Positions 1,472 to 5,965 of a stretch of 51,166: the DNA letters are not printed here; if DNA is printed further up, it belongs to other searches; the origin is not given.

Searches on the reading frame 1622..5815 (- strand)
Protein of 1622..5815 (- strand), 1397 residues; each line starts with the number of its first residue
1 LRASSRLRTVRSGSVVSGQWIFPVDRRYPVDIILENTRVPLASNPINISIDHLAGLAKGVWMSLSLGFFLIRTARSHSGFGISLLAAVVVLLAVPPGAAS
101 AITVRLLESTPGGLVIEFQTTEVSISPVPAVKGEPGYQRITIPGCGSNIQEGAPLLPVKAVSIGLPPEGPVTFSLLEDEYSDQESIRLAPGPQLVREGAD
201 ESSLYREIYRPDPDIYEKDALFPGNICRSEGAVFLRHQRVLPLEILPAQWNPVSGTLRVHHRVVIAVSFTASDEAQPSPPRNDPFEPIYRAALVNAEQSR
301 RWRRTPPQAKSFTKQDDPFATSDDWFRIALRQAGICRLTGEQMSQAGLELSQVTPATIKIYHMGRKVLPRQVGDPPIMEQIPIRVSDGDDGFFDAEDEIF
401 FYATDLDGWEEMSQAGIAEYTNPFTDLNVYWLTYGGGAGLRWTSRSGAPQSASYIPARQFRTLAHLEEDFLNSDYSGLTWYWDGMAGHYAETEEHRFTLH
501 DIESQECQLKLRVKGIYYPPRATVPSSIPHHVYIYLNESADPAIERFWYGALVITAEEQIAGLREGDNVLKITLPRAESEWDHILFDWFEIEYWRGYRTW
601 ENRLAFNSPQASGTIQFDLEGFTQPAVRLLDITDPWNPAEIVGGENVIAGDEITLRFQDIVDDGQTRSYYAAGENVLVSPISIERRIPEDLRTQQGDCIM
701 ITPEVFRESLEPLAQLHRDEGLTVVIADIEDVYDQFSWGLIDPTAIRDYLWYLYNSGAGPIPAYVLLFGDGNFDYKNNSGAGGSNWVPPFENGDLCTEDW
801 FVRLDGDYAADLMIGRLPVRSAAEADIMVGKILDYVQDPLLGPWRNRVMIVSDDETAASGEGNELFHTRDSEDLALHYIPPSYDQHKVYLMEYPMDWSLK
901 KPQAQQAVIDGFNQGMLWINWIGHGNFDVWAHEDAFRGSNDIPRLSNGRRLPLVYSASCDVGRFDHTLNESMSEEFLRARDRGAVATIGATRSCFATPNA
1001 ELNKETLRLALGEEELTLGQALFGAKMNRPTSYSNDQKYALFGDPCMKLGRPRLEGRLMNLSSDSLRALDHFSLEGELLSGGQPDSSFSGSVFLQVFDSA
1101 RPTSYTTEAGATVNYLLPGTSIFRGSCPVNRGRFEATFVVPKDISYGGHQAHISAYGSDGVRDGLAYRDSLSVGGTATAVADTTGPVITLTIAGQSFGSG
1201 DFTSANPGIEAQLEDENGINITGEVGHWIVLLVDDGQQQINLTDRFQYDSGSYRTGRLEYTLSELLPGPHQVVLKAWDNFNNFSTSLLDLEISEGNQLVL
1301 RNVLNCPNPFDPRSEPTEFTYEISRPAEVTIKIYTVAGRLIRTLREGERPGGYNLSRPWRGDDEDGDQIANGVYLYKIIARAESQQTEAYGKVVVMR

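Call 44: search_protein_families(library=pfam, proteins=[window:1622-5815:-], max_evalue=0.00001)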
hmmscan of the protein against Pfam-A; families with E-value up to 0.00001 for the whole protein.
window:1622-5815:- (1397 aa): 3 families
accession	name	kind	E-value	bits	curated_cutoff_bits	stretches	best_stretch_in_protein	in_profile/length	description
PF01364.23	Peptidase_C25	-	1.4e-89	301.4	23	1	699-1049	2-374/374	Peptidase family C25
PF08126.16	Propeptide_C25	-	4.2e-25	88.5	22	1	104-298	11-199/205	Propeptide_C25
PF13860.13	FlgD_ig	-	6.9e-06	26.4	27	0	1315-1380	10-75/79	FlgD Ig-like domain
